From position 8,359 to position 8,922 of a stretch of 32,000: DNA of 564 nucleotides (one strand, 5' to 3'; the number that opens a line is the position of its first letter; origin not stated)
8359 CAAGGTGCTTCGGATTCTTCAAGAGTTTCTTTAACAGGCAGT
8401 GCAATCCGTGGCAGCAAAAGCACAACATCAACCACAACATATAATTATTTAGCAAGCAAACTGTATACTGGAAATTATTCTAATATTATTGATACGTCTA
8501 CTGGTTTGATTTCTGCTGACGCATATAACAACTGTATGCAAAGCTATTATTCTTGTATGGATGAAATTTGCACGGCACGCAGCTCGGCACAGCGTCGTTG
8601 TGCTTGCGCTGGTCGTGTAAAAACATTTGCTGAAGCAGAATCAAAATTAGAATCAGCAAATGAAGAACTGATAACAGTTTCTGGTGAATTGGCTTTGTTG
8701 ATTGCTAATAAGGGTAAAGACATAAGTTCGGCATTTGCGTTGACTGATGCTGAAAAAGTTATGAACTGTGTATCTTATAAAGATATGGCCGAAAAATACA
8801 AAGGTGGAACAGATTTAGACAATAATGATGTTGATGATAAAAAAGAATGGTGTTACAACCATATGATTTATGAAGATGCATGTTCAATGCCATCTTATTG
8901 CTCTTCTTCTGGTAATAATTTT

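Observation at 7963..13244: Two giant paralogous Cys-rich exported proteins bracketing rplU-rpmA: an unrecognised family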

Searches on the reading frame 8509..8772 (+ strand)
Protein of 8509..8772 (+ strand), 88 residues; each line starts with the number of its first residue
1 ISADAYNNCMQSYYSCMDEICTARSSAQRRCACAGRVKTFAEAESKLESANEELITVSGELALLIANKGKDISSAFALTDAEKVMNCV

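Call 39: search_protein_representatives(alignment_id=A3)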
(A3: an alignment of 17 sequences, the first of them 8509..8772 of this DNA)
Query: 17 sequences, 87 profile positions. Proteins with E-value up to 0.001 (for the whole library): 448; up to 1e-10: 255; up to 1e-30: 22. The best 150 are listed.
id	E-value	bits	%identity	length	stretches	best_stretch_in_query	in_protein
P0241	1.5e-38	147.0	-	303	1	1-86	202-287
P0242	8.4e-36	138.2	-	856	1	1-86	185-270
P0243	1.4e-35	137.5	-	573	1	1-87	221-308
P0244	2.5e-35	136.6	-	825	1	1-85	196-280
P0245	2.7e-35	136.6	-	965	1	1-86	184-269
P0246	1.1e-34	134.6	-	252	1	1-86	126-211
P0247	3.4e-34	133.0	-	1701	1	1-85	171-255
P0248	3.5e-34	133.0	-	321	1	1-86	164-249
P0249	4.2e-34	132.7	-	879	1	1-86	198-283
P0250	5.3e-34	132.4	-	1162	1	2-86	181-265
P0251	6.5e-34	132.1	-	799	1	1-87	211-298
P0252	7.1e-34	132.0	-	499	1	2-85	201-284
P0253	1.2e-33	131.3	-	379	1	2-85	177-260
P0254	2.9e-33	130.0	-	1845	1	2-85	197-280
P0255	5.5e-33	129.2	-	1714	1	2-86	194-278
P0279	1.6e-26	108.4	-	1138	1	1-87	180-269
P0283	6.8e-26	106.4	-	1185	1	1-87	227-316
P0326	9.4e-22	93.2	-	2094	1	3-86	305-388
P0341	8.5e-21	90.1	-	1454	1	3-86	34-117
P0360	1.1e-19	86.5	-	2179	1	6-86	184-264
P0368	2.5e-19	85.4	-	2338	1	6-86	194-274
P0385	3.2e-18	81.8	-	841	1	6-85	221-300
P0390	4.3e-18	81.4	-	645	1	5-86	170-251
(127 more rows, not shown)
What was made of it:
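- On A/B 'CMD-block' family (undescribed; defined here): 448 clusters match the domain profile (call 39).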

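Call 41: search_protein_families(library=pfam, alignment_id=A4, max_evalue=0.001)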
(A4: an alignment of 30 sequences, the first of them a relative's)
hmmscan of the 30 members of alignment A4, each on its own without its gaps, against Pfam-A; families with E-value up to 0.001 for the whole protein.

A. member 1, P0247 (1701 aa): 1 family
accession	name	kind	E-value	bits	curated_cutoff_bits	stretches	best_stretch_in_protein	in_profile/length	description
PF09479.16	Flg_new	-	2e-11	44.3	27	1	1074-1108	30-65/65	Listeria-Bacteroides repeat domain (List_Bact_rpt)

B. families by the number of members that match (of 30 scanned): 2 families
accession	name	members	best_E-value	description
PF09479.16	Flg_new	7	6.9e-41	Listeria-Bacteroides repeat domain (List_Bact_rpt)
PF07699.19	Ephrin_rec_like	2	2.2e-06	Tyrosine-protein kinase ephrin type A/B receptor-like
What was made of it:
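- On Pfam PF07699 Ephrin_rec_like (C-terminal tail of B): 2 of 30 long relatives match at E<=1e-3, the best at 2.2e-6 (call 41).
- On Pfam PF09479 Flg_new (Listeria-Bacteroides repeat) surface proteins: Present only in 7 of 30 long B-like relatives (call 41).
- Flg_new / Listeria-Bacteroides repeats occur in 7 of 30 long forms and Ephrin_rec_like in 2 (call 41).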

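Call 42: list_cluster_members(proteins=[P0247, P0254, P0326, P0360, P0368, P0279, P0283, P0341, P0390, P0385])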
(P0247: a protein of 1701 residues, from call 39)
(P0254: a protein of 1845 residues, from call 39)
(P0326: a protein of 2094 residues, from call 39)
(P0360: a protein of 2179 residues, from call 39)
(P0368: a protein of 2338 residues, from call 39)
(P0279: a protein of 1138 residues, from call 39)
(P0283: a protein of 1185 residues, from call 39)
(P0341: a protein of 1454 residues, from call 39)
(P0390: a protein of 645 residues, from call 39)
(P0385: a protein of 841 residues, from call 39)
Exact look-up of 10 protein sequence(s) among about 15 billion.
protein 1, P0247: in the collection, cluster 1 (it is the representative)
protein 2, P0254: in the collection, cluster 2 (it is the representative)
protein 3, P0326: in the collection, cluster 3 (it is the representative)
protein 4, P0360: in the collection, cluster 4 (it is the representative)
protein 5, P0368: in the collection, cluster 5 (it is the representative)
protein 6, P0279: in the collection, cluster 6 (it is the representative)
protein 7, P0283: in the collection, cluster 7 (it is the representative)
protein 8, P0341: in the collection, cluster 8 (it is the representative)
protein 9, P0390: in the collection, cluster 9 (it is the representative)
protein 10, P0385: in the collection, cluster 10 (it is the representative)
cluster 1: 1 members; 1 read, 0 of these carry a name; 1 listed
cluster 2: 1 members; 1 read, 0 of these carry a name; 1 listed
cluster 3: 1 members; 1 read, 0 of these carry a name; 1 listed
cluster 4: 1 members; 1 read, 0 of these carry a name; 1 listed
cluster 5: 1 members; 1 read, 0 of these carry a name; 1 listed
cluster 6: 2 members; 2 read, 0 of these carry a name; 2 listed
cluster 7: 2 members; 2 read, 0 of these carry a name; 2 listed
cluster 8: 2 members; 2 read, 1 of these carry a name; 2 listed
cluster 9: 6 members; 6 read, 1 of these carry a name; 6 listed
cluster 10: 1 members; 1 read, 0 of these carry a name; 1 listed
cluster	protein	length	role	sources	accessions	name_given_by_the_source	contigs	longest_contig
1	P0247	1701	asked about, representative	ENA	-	-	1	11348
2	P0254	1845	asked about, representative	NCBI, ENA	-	-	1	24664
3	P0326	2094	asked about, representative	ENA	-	-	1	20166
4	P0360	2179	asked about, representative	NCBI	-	-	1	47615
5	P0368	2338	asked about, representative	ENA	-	-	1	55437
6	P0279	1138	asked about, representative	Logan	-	-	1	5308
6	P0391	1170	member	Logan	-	-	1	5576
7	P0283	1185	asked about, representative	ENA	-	-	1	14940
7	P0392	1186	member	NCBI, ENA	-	-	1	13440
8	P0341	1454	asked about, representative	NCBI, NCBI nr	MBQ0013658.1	MAG: InlB B-repeat-containing protein [Proteobacteria bacterium] | InlB B-repeat-containing protein [Candidatus Enterousia scatequi]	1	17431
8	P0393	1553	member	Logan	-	-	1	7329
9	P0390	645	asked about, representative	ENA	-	-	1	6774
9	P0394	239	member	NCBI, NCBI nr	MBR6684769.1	MAG: hypothetical protein IKL37_00715, partial [Alphaproteobacteria bacterium] | hypothetical protein [Alphaproteobacteria bacterium]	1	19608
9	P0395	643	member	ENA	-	-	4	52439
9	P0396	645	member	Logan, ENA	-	-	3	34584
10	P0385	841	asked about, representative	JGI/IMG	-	-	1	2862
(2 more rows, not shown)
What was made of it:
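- One long form is named 'InlB B-repeat-containing protein [Candidatus Enterousia scatequi]' (call 42).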

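Call 67: search_protein_families(library=pfam, proteins=[P0341, P0368], max_evalue=0.01)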
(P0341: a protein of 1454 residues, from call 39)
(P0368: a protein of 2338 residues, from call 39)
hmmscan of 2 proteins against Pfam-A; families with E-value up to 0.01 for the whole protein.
P0341 (1454 aa): 2 families
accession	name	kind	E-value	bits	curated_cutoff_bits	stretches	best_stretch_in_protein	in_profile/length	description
PF09479.16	Flg_new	-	1.4e-09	38.3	27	1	1359-1403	3-45/65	Listeria-Bacteroides repeat domain (List_Bact_rpt)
PF07699.19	Ephrin_rec_like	-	0.0014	18.8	23.1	1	824-863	6-44/48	Tyrosine-protein kinase ephrin type A/B receptor-like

P0368 (2338 aa): 0 families
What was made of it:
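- Closest known: Listeria-Bacteroides repeat. Same: Long B-subfamily relatives carry these repeats C-terminal to the conserved core (calls 41, 42, 67).
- The C-terminal expansions with Listeria-Bacteroides and ephrin-receptor-like repeats are modules usually found on cell surfaces (calls 41, 42, 67).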

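Call 71: find_related_loci(query=A3, collection=viral_contigs, flank=5000)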
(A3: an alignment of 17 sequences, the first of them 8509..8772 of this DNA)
Query A3 (88 aa) in viral_contigs; peptide patterns used: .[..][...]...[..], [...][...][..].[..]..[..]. (x = any residue, [..] = any of these).
37 stretches matched a pattern, but none encodes a relative of the query by tblastn (E <= 1e-3).
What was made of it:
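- Tried and rejected: A viral-contig scan for the domain found none (call 71).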
